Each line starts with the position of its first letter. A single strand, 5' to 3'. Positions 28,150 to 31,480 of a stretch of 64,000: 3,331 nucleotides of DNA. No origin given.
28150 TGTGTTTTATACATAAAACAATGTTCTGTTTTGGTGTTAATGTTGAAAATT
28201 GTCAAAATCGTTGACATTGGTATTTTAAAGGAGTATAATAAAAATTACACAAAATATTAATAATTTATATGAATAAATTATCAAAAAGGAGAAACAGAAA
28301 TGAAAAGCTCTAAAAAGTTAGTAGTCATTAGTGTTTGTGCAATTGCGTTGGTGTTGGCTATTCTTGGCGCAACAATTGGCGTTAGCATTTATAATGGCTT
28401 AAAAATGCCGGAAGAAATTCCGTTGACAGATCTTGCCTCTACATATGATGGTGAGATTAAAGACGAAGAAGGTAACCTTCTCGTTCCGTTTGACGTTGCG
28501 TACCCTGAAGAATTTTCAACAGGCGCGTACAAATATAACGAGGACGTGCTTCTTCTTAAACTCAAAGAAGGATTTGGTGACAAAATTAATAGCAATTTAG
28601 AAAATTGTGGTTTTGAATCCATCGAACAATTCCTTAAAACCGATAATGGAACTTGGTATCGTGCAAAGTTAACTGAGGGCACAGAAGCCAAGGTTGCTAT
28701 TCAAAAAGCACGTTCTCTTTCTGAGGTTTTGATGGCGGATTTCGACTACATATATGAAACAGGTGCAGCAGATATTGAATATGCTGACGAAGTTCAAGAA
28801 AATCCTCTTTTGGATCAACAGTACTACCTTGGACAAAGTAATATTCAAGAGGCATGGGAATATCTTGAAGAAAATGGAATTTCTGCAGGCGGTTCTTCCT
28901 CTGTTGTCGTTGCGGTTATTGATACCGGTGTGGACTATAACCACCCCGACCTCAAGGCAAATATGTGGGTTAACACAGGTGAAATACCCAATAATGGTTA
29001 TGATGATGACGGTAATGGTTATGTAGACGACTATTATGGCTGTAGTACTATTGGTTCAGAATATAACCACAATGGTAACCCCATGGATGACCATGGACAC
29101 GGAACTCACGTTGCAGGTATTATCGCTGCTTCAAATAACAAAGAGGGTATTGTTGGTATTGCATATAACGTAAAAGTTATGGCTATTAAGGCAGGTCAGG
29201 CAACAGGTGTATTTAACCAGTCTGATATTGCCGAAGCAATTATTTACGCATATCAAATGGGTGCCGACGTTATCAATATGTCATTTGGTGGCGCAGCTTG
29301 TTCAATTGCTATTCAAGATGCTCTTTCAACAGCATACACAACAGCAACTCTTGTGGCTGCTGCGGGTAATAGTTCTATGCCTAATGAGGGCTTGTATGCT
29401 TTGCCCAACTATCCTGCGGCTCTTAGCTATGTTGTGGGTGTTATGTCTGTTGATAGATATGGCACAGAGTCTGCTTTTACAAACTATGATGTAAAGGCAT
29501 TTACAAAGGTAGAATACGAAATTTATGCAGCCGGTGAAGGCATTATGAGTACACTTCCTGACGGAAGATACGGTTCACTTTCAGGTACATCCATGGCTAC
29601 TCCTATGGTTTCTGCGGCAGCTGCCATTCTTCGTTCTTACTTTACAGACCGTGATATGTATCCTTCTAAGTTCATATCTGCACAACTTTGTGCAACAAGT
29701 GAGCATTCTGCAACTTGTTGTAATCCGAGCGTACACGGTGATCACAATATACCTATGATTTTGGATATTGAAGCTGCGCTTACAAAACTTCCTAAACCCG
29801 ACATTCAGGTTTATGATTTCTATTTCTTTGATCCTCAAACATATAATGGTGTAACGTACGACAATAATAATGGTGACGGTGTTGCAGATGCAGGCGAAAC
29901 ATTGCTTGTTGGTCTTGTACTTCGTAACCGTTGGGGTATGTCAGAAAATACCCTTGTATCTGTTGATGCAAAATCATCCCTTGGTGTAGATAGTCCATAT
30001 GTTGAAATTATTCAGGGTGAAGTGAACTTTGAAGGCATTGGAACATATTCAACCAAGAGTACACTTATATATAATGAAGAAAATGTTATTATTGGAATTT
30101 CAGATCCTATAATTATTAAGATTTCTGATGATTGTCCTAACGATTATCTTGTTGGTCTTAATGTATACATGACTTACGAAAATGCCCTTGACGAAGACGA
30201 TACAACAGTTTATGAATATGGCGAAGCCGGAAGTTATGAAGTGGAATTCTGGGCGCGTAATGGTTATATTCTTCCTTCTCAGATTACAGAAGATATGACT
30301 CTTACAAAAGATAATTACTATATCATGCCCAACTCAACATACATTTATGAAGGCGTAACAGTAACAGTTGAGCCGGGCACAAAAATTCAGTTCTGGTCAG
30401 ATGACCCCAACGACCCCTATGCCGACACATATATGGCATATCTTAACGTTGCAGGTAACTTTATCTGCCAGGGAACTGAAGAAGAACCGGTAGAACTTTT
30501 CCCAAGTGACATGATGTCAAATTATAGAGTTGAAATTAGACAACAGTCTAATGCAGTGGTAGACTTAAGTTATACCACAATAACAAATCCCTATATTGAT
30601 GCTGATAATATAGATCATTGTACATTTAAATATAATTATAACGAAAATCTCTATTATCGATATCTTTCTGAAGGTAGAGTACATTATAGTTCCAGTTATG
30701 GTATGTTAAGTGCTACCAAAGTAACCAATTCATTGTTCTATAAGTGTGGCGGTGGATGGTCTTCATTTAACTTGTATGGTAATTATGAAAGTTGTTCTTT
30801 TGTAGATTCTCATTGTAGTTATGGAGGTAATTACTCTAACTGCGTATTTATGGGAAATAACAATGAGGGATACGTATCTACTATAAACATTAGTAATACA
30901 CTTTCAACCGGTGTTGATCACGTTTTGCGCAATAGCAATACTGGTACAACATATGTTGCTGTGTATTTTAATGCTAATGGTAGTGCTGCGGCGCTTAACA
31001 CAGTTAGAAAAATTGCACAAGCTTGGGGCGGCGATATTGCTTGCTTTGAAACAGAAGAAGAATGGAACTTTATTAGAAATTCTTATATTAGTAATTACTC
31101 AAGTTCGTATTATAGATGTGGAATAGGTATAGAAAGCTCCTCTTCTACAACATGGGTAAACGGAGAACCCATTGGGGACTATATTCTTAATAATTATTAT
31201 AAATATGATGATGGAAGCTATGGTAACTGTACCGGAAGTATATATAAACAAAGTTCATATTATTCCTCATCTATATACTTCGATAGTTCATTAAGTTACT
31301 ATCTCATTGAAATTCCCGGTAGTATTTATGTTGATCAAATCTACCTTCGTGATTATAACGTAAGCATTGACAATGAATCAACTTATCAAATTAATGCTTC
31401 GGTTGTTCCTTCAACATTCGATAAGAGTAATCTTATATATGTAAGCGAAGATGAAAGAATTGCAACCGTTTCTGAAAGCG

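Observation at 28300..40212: Cellulosome-style cohesin/dockerin operon whose cargo is a giant S8 protease and whose anchor is a TM helix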

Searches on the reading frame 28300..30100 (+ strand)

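Call 61: search_solved_structures(query=window:28300-30100:+, max_evalue=0.00001, show_alignments=1)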
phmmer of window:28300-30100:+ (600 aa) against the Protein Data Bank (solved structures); distinct sequences matched with E-value up to 0.00001: 144 (the best 60 are shown).
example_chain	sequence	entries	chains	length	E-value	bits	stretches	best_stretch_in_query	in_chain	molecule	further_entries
3vv3_A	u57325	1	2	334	1.1e-46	162.9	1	195-451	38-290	Deseasin MCP-01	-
4lvn_A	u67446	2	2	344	1.5e-35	126.2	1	174-450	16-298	Subtilisin-like serine protease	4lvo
8pol_A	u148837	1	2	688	8.9e-35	123.7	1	174-450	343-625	Subtilisin-like protease 1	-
1dbi_A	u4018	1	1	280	1.1e-32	116.7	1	196-447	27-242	AK.1 SERINE PROTEASE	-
4tr2_A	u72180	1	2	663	3.4e-32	115.1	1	194-447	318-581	Subtilisin-like 1 serine protease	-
8coy_A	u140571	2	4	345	4.5e-32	114.7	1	194-447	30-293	subtilisin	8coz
8cp0_A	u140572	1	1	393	6.3e-32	114.2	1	194-447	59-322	subtilisin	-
7y6m_C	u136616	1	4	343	1.3e-31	113.2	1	199-447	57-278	Intracellular serine protease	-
8qke_A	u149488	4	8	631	2.2e-31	112.5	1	194-447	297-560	subtilisin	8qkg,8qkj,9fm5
7xr8_A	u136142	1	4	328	3.4e-31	111.8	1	200-447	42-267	Major intracellular serine protease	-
1af4_A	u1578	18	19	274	1.4e-29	106.6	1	254-447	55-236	SUBTILISIN CARLSBERG | SUBTILISIN CARLSBERG, TYPE VIII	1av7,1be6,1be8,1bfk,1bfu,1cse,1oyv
1yu6_A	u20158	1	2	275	1.4e-29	106.5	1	254-447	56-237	Subtilisin Carlsberg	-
1scn_E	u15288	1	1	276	1.4e-29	106.5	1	254-447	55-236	SUBTILISIN CARLSBERG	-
1bh6_A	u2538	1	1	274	2.7e-29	105.6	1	253-448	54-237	SUBTILISIN DY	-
1c3l_A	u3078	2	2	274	3.6e-29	105.2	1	254-447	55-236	SUBTILISIN-CARLSBERG | Subtilisin Carlsberg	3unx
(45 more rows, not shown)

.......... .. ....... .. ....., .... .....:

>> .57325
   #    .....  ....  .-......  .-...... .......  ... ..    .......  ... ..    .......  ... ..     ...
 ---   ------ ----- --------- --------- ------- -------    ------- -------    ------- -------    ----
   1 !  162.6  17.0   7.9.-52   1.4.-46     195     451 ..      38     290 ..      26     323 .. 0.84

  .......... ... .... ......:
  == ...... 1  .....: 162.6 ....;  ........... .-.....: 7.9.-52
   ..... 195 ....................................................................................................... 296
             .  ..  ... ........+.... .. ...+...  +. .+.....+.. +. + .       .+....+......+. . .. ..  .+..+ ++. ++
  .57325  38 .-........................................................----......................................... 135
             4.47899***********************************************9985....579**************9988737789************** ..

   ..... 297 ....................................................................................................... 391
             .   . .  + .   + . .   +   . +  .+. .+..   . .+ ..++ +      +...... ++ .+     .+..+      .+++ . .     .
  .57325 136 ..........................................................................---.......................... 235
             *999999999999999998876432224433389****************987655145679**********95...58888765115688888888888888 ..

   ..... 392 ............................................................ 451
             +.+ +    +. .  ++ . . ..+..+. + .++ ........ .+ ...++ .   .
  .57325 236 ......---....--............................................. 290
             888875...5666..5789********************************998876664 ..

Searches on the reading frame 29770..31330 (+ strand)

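Call 82: search_solved_structures(query=window:29770-31330:+, max_evalue=1)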
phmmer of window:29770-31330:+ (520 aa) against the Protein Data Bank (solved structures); distinct sequences matched with E-value up to 1: 0.
